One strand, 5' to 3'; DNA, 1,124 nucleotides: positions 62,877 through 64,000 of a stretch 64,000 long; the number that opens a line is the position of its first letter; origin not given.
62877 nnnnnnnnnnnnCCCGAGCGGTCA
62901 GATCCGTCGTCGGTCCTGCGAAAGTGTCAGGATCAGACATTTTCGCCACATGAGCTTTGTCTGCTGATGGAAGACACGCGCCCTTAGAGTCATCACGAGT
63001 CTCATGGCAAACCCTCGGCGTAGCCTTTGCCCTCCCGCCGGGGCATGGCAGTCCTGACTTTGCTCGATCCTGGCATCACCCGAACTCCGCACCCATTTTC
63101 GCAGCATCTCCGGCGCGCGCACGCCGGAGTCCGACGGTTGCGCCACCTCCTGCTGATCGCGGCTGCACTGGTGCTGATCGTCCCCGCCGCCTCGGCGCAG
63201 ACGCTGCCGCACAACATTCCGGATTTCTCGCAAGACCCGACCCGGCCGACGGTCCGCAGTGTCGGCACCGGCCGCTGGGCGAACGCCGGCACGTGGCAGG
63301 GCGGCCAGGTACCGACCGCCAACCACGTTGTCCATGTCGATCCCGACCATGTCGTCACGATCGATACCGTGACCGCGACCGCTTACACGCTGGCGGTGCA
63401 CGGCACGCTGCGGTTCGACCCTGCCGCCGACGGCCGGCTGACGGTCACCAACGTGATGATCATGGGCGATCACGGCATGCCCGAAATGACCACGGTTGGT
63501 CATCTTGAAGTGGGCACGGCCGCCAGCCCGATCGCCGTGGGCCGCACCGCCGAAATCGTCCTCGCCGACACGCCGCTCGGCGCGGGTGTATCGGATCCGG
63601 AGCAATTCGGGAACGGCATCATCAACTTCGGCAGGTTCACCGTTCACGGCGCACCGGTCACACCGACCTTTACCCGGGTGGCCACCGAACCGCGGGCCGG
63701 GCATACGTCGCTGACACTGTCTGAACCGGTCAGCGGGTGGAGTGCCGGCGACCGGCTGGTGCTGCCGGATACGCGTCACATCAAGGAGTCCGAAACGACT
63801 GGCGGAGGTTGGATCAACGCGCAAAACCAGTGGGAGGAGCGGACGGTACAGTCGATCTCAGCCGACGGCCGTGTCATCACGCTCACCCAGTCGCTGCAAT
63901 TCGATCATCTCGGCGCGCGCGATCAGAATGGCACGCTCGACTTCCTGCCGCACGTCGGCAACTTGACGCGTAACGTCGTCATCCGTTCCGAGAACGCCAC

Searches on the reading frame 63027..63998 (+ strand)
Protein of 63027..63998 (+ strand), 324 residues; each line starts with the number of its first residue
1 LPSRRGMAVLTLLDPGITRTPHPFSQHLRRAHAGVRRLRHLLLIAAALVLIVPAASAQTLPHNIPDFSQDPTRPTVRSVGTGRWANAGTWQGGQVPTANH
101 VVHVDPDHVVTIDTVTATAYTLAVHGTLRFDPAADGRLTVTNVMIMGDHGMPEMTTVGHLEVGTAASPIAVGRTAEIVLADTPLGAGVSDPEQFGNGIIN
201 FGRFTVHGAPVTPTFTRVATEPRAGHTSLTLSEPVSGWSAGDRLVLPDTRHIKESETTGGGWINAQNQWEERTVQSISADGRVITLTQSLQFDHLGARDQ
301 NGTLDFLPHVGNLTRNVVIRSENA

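Call 6: search_protein_families(library=pfam, proteins=[window:63027-63998:+], max_evalue=0.01)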
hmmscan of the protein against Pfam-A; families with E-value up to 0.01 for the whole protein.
window:63027-63998:+ (324 aa): 1 family
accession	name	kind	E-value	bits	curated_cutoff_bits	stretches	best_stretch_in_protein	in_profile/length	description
PF10162.14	G8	-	9.3e-14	51.8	22.9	1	89-218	1-123/124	G8 domain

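Call 7: search_protein_families(library=ncbifam, proteins=[window:63027-63998:+], max_evalue=0.01)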
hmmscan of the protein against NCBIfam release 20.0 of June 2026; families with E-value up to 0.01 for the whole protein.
window:63027-63998:+ (324 aa): 0 families

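Call 37: find_homologous_proteins(query=window:63138-63998:+, max_evalue=1e-10)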
Query window:63138-63998:+ (287 aa): 85 proteins with E <= 1e-10 among 4439 candidates.
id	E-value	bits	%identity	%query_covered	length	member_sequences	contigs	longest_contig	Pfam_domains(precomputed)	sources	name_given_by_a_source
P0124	3.8e-123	428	68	95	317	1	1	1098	PF10162.15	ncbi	ncbi:MAG: G8 domain-containing protein, partial [Vicinamibacterales bacterium]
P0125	2.1e-120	419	67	95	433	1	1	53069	PF10162.15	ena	-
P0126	8.4e-111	388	66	93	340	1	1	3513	PF10162.15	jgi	-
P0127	1.5e-106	374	63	99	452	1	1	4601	PF10162.15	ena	-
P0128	1.3e-104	367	63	93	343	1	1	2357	PF10162.15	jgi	-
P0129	1.8e-104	367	64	93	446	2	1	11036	PF24606.2,PF10162.15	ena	-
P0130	3.0e-104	366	65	92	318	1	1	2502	PF10162.15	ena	-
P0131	1.9e-103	364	63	92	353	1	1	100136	PF10162.15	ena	-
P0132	2.3e-101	357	59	98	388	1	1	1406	PF10162.15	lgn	-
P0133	4.6e-95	336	57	96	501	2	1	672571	PF24606.2,PF10162.15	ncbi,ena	-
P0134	2.9e-94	334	57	94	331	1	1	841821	PF10162.15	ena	-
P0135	3.8e-94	333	61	90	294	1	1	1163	PF10162.15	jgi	-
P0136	2.4e-92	327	57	96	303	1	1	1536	PF10162.15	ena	-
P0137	3.2e-92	327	63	79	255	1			PF10162.15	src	-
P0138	2.5e-88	314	66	77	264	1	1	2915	PF10162.15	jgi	jgi:hypothetical protein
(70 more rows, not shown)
